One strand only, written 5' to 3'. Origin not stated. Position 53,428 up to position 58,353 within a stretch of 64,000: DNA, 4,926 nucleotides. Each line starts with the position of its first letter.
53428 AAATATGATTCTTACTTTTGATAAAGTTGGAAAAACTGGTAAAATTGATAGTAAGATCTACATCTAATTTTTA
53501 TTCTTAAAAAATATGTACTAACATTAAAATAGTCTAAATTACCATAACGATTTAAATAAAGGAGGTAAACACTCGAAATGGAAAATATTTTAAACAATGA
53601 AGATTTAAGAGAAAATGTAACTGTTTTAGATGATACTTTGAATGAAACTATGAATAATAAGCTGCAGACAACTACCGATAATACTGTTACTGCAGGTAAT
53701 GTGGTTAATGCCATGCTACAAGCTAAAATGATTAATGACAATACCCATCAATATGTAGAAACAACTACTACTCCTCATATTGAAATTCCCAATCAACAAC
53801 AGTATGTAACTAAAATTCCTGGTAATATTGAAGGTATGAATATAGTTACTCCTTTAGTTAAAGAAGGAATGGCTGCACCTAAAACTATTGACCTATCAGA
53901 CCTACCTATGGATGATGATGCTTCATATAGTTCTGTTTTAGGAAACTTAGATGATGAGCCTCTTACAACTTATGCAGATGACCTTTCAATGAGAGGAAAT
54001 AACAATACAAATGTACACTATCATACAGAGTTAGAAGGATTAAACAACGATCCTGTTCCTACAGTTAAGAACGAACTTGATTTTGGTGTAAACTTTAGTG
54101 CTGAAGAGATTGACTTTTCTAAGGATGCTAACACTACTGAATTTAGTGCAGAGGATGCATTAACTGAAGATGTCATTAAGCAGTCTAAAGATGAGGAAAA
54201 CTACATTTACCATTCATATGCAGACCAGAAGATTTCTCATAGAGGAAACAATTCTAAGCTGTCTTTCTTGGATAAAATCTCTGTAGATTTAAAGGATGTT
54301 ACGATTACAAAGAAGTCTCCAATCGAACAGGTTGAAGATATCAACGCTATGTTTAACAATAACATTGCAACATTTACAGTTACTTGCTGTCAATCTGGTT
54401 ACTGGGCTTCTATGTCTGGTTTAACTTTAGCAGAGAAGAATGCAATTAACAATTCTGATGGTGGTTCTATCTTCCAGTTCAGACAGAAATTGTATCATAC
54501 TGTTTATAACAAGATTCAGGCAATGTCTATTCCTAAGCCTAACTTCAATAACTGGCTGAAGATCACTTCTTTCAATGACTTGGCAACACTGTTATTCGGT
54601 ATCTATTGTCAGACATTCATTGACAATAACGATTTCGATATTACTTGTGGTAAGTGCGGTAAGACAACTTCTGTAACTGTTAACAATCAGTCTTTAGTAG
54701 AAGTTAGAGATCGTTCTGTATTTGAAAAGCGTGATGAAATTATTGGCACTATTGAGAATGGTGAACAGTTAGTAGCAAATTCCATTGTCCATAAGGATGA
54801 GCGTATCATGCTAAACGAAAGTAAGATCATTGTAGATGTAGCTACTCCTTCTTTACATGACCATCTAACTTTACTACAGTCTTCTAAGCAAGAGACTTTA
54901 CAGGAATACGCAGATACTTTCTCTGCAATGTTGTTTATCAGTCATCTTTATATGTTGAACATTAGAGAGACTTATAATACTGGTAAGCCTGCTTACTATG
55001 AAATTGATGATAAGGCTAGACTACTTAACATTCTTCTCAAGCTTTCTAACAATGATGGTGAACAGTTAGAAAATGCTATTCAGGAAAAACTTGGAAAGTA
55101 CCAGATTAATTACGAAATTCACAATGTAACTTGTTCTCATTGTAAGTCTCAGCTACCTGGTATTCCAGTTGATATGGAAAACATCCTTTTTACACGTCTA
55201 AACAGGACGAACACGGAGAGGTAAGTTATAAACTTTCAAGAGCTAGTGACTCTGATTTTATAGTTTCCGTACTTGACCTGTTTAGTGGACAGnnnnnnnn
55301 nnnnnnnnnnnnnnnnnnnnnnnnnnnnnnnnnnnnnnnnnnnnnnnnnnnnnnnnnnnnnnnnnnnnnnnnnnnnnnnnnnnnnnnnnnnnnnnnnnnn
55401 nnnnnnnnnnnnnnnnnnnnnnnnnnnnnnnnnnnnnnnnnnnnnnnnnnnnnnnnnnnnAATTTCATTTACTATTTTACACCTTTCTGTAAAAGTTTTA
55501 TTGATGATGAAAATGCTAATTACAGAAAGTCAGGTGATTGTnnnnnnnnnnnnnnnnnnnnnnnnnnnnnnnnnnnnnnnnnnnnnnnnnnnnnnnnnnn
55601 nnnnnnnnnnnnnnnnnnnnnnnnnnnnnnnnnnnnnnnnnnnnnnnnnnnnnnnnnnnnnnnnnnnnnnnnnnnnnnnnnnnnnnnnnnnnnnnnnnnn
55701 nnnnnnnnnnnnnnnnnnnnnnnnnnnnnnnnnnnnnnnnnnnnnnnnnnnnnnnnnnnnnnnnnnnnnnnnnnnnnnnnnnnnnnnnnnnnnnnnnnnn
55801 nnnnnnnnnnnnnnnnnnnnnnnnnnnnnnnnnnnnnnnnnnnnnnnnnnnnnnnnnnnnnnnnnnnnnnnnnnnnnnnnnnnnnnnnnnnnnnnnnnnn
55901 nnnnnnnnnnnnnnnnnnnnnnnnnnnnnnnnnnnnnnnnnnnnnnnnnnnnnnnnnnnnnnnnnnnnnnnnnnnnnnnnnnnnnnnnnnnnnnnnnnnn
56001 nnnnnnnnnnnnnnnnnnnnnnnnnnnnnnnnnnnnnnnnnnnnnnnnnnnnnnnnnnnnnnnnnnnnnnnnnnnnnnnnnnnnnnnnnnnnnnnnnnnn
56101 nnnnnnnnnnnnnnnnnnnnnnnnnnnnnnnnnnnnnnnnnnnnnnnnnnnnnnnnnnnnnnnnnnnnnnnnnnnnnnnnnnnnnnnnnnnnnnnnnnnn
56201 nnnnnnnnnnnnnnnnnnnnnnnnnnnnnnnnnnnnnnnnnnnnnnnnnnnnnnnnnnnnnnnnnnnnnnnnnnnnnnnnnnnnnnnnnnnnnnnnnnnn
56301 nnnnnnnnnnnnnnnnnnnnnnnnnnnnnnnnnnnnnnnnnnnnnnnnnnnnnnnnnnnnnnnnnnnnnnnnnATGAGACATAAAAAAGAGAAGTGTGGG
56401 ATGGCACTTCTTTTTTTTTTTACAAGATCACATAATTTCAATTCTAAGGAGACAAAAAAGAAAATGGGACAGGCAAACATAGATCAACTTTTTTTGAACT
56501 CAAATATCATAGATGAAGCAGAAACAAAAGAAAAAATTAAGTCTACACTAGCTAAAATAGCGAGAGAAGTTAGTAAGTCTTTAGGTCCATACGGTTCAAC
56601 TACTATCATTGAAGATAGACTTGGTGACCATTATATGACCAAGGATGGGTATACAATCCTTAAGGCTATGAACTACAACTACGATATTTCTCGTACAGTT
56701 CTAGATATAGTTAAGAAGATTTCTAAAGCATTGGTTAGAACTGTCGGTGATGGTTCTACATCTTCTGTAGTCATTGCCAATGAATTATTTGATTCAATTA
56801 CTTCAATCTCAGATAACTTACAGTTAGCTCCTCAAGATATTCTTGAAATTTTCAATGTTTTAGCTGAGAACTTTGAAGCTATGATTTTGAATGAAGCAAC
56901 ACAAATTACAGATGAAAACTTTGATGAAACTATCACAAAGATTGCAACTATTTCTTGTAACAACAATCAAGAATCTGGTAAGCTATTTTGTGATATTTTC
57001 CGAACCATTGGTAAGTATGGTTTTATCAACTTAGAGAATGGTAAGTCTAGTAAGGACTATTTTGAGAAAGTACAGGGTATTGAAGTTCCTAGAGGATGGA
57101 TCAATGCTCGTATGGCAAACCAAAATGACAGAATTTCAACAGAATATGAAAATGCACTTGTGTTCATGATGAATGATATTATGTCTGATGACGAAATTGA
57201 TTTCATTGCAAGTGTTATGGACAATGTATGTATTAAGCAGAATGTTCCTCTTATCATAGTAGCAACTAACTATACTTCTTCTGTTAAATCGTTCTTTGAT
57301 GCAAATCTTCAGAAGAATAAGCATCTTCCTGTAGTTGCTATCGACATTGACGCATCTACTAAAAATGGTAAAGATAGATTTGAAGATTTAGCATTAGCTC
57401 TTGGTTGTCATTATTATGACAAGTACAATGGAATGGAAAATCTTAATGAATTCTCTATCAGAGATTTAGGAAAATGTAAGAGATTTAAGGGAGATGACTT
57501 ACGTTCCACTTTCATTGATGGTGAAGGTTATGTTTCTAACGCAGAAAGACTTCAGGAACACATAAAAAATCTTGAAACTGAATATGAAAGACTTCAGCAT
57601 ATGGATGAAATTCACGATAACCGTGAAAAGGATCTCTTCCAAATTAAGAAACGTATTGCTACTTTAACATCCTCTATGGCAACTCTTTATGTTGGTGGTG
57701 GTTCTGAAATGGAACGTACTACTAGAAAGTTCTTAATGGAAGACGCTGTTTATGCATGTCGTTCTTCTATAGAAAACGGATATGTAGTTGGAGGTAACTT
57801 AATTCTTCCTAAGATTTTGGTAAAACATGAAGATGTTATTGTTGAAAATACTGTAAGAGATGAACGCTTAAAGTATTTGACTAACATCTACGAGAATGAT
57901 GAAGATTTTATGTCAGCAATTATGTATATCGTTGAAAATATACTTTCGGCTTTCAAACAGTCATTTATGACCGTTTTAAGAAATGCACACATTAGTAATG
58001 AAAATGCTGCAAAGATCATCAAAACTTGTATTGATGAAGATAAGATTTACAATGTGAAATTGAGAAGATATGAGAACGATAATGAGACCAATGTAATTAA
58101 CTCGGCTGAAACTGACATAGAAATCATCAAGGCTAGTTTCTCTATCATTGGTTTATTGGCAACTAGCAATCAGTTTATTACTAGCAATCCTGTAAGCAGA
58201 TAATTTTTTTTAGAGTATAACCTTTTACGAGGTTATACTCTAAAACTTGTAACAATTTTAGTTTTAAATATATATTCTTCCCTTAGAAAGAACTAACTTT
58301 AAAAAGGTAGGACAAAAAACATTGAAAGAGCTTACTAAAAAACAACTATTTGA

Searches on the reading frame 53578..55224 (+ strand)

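Call 45: search_protein_families(library=phrogs, proteins=[window:53578-55224:+], max_evalue=0.00001)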
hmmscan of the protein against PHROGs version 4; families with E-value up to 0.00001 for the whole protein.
window:53578-55224:+ (548 aa): 1 family
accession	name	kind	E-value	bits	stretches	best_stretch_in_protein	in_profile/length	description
phrog_18873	-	unknown function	1.4e-92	311.7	1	169-542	23-397/400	-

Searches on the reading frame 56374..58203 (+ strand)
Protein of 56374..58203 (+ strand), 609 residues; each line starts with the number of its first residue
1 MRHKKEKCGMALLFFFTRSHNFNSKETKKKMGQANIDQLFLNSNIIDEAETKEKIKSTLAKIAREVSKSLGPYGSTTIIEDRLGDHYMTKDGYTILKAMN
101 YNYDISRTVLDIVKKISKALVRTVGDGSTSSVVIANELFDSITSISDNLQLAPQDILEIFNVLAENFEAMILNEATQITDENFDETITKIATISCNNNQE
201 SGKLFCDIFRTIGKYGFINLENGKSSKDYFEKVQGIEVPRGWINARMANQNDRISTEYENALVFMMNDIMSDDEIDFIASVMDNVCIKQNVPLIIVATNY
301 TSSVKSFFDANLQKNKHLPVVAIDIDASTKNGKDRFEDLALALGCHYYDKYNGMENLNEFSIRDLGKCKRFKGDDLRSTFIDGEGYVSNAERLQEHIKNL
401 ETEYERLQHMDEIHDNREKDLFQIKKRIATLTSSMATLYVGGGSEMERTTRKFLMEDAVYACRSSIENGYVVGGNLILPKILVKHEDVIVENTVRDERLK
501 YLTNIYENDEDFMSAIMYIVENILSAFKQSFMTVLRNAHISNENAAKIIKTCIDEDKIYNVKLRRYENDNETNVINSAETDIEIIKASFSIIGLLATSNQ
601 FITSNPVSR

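Call 45: search_protein_families(library=phrogs, proteins=[window:56374-58203:+], max_evalue=0.00001)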
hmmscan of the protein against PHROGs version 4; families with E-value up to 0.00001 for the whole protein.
window:56374-58203:+ (609 aa): 1 family
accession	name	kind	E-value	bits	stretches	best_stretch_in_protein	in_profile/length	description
phrog_5725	-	other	5.7e-114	382.6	1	42-607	4-536/540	chaperonin groEL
